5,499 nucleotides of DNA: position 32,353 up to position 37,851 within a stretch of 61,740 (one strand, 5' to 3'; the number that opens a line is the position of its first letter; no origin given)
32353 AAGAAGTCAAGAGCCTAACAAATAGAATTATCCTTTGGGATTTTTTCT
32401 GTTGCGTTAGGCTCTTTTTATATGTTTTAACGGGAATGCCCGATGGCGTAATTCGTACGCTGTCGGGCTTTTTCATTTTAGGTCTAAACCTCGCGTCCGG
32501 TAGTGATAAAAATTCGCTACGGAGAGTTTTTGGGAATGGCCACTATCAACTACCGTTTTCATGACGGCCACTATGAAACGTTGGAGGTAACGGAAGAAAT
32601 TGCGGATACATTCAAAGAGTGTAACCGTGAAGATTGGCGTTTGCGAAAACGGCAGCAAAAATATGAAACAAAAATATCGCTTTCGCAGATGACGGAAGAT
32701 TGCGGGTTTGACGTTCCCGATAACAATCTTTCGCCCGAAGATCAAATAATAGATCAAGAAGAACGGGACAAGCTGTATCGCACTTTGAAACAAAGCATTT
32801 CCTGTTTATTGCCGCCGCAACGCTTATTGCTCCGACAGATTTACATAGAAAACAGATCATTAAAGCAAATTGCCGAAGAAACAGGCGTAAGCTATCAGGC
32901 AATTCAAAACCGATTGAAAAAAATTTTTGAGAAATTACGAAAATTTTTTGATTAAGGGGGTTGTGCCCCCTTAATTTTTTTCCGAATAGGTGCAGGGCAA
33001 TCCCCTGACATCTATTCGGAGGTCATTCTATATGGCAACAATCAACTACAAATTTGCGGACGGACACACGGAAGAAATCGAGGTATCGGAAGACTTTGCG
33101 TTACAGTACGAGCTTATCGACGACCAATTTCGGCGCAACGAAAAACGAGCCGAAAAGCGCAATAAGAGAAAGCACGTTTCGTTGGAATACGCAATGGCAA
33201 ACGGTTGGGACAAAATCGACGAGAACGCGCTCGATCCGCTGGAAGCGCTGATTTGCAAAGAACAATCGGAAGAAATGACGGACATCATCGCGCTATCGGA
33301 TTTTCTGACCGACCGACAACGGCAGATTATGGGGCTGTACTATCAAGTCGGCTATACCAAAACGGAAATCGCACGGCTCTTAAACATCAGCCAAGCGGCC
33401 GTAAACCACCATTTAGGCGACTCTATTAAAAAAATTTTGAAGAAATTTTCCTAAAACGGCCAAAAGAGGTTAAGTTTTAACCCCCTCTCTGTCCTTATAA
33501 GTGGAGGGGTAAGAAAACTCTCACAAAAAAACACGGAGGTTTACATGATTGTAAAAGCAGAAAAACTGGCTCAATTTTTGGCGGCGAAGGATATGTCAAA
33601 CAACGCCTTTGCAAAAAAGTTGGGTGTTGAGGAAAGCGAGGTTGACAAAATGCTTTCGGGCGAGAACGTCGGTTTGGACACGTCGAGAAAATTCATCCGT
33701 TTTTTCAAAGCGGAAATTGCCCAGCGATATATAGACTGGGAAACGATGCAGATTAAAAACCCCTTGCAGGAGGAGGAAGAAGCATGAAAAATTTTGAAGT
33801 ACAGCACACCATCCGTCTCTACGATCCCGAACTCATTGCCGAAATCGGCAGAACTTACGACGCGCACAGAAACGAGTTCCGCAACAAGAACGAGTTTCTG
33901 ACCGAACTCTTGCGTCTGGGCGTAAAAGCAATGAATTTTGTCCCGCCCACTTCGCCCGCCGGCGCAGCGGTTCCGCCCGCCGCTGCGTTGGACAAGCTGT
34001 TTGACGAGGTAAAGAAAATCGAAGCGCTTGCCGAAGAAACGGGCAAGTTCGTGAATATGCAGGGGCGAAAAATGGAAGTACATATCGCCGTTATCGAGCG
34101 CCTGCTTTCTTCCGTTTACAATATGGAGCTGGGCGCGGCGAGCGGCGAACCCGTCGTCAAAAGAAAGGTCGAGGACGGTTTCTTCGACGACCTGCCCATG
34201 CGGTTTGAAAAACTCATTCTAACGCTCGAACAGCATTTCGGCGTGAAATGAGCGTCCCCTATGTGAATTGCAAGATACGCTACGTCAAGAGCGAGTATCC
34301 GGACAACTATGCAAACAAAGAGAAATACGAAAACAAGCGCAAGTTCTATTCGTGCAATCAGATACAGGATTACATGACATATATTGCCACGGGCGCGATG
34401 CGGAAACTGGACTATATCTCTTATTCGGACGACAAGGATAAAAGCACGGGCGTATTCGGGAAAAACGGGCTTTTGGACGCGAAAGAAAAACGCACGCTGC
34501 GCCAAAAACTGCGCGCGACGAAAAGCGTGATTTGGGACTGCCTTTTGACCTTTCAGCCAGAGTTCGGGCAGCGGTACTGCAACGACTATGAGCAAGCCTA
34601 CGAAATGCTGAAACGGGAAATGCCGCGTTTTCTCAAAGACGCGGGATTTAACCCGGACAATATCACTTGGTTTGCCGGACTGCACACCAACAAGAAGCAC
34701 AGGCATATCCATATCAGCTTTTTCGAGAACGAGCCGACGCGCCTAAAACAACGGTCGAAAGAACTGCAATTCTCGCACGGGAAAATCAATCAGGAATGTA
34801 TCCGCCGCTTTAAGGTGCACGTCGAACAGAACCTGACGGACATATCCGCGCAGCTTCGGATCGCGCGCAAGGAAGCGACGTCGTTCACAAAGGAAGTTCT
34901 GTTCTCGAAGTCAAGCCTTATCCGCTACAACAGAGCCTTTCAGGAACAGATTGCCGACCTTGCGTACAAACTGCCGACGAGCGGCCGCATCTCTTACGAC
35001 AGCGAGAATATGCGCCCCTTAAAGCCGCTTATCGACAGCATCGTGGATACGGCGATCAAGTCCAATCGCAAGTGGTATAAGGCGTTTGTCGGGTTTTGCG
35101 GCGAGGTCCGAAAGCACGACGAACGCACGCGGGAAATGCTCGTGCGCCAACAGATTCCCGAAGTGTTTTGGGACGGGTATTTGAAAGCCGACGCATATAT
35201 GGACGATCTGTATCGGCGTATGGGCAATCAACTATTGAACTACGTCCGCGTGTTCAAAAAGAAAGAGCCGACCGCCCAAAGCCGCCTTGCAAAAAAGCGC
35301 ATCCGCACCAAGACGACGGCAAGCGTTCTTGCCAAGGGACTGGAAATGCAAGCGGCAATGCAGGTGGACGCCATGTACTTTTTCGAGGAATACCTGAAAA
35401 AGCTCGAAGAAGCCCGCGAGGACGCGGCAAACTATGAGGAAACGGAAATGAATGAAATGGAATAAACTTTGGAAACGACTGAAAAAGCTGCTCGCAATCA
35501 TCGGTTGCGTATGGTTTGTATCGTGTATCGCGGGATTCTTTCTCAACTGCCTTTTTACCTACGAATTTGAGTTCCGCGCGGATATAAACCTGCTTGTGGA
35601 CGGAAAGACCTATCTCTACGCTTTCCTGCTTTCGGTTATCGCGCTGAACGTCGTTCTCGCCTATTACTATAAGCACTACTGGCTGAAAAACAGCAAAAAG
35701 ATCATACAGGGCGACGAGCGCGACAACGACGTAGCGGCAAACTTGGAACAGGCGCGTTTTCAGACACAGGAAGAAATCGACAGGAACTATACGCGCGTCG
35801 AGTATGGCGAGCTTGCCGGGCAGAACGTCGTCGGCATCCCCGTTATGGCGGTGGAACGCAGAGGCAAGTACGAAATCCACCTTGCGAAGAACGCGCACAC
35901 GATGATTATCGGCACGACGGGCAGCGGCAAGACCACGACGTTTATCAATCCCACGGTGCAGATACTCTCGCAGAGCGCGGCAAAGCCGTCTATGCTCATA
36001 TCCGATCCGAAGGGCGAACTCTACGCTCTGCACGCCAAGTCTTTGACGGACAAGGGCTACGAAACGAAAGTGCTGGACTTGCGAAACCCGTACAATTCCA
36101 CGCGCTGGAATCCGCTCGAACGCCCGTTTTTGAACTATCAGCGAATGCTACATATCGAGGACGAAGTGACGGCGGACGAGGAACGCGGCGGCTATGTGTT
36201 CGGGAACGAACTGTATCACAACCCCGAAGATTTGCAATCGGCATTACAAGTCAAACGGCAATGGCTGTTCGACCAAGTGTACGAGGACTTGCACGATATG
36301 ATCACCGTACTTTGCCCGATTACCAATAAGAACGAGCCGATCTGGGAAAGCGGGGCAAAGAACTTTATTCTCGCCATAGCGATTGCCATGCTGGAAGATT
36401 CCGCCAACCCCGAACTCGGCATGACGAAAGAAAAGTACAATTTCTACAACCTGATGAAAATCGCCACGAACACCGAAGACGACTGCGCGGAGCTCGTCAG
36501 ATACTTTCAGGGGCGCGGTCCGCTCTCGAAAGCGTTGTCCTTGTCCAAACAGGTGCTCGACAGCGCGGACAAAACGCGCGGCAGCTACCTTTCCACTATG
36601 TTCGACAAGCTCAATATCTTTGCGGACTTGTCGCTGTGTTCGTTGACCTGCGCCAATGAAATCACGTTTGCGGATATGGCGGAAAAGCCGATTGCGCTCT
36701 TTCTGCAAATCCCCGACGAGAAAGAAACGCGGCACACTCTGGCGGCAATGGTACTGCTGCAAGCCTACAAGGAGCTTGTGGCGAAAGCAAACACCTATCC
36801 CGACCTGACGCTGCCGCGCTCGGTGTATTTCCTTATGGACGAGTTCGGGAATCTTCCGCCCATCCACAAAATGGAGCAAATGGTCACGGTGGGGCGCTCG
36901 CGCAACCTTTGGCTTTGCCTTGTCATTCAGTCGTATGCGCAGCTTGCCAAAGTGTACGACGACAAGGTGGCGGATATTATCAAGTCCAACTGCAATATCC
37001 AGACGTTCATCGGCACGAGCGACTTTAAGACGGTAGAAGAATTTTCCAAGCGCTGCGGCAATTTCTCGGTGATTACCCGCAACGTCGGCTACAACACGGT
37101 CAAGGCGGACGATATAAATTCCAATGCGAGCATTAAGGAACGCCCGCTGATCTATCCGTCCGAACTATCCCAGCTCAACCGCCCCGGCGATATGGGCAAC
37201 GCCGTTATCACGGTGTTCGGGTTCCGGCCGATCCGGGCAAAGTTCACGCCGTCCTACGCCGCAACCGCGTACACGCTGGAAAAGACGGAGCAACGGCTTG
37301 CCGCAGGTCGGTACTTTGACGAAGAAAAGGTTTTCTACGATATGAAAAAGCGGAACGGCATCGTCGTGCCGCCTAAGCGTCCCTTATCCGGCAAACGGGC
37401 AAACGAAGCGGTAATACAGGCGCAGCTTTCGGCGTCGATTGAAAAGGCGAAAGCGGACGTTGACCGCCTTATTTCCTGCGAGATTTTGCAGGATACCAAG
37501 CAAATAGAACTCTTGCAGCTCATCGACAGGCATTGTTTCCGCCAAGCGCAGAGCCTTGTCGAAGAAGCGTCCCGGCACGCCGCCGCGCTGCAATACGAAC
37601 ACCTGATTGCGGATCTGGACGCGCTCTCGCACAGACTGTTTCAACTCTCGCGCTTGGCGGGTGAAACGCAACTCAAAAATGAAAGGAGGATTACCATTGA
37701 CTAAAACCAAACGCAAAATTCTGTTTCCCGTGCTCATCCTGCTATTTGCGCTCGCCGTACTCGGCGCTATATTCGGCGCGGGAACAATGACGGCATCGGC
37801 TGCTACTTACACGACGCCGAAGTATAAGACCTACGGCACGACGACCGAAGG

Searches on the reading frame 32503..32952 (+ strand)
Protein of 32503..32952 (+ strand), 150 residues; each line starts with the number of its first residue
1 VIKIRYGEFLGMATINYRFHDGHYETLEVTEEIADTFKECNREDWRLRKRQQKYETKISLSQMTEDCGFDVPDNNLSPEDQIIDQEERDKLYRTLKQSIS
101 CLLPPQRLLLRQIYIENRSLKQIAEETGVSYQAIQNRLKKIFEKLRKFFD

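Call 41: search_protein_families(library=pfam, proteins=[window:32503-32952:+], max_evalue=0.001)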
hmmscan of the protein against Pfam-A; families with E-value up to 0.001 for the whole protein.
window:32503-32952:+ (150 aa): 6 families
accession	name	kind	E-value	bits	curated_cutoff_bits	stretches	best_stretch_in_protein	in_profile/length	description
PF04545.22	Sigma70_r4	-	1.2e-08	34.8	24.1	1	101-147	4-50/50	Sigma-70, region 4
PF08281.18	Sigma70_r4_2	-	8.2e-08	32.2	25.7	1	95-145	4-54/54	Sigma-70, region 4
PF09862.15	DUF2089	-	3.1e-06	27.2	33.4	1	105-146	3-45/47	Domain of unknown function (DUF2089)-HTH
PF04967.18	HTH_10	-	0.00031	20.9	23.1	1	118-145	24-51/53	HTH DNA binding domain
PF13556.12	HTH_30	-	0.00041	20.5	27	0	111-144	6-39/59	PucR C-terminal helix-turn-helix domain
PF04297.20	UPF0122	-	0.00054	20.6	22.7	0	104-148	20-64/101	Putative helix-turn-helix protein, YlxM / p13 like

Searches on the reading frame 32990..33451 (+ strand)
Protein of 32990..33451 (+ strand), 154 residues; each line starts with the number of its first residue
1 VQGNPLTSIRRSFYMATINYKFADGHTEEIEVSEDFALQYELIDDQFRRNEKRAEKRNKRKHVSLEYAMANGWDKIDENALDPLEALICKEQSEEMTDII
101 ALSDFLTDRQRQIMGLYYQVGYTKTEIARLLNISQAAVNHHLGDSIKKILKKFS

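Call 41: search_protein_families(library=pfam, proteins=[window:32990-33451:+], max_evalue=0.001)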
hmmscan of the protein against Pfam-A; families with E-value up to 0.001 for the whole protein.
window:32990-33451:+ (154 aa): 6 families
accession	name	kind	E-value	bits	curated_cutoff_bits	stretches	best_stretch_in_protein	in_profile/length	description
PF04545.22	Sigma70_r4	-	5.2e-07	29.5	24.1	1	106-148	5-47/50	Sigma-70, region 4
PF00196.25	GerE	-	8.1e-07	29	23.5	1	105-149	2-45/57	Bacterial regulatory proteins, luxR family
PF04297.20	UPF0122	-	8.4e-07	29.6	22.7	1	104-153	16-64/101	Putative helix-turn-helix protein, YlxM / p13 like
PF08281.18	Sigma70_r4_2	-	2.2e-06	27.6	25.7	1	106-148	11-53/54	Sigma-70, region 4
PF04967.18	HTH_10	-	0.00058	20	23.1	0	106-151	1-53/53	HTH DNA binding domain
PF07638.17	Sigma70_ECF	-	0.00066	20.1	21.1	1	50-142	89-172/185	ECF sigma factor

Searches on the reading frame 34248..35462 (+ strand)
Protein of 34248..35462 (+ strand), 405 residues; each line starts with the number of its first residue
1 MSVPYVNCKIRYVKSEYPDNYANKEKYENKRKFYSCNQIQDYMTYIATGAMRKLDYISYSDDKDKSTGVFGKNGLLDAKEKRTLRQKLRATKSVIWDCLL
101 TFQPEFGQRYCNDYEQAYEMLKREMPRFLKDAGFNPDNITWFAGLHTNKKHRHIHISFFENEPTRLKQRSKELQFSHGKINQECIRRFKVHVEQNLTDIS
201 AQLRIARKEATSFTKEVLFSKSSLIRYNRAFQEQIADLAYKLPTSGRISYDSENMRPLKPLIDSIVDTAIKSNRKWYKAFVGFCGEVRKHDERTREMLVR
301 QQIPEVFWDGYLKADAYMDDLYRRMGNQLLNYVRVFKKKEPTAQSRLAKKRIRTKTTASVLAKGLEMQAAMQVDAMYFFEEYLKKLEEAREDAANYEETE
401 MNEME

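Call 41: search_protein_families(library=pfam, proteins=[window:34248-35462:+], max_evalue=0.001)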
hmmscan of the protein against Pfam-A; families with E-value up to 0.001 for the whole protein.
window:34248-35462:+ (405 aa): 1 family
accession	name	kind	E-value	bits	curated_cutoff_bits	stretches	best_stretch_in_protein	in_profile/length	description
PF18555.7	MobL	-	1.2e-27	97.3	28.5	1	15-340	20-342/383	MobL relaxases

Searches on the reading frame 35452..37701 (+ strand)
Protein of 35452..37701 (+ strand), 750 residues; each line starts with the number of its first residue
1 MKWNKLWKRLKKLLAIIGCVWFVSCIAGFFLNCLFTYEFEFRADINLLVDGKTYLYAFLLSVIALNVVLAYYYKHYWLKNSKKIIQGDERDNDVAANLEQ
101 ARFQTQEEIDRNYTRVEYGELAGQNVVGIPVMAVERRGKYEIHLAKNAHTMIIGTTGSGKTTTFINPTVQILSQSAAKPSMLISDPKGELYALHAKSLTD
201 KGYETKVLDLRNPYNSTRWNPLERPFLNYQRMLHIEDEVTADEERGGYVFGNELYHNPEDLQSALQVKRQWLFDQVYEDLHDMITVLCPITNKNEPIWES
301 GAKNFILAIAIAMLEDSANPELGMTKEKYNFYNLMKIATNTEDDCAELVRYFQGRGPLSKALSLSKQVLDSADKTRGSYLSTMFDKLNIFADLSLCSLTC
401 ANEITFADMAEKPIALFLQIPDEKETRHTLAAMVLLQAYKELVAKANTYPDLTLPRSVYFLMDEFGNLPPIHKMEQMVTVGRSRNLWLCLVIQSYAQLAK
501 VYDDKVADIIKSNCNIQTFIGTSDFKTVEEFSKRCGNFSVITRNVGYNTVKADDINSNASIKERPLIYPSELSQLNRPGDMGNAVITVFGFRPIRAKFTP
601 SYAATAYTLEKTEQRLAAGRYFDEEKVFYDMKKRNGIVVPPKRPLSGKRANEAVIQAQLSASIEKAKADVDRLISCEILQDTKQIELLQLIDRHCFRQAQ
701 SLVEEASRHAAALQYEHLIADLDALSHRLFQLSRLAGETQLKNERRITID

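Call 41: search_protein_families(library=pfam, proteins=[window:35452-37701:+], max_evalue=0.001)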
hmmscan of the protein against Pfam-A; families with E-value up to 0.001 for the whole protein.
window:35452-37701:+ (750 aa): 6 families
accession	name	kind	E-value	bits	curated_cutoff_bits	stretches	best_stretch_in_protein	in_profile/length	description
PF02534.20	T4SS-DNA_transf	-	4.2e-43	148.3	20.1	1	134-614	32-458/468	Type IV secretory system Conjugative DNA transfer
PF12696.13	TraG-D_C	-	4.7e-28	98.1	22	1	458-576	2-125/126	TraM recognition site of TraD and TraG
PF10412.15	TrwB_AAD_bind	-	1.1e-24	87.5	20.5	2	278-577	88-368/387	Type IV secretion-system coupling protein DNA-binding domain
PF00270.35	DEAD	-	3.8e-05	23.9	26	1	146-205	13-72/167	DEAD/DEAH box helicase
PF01580.24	FtsK_SpoIIIE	-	0.00015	21.7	24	1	136-164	27-56/221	FtsK/SpoIIIE family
PF01935.23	DUF87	-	0.00087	19.9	23.2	0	148-205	24-74/220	Helicase HerA, central domain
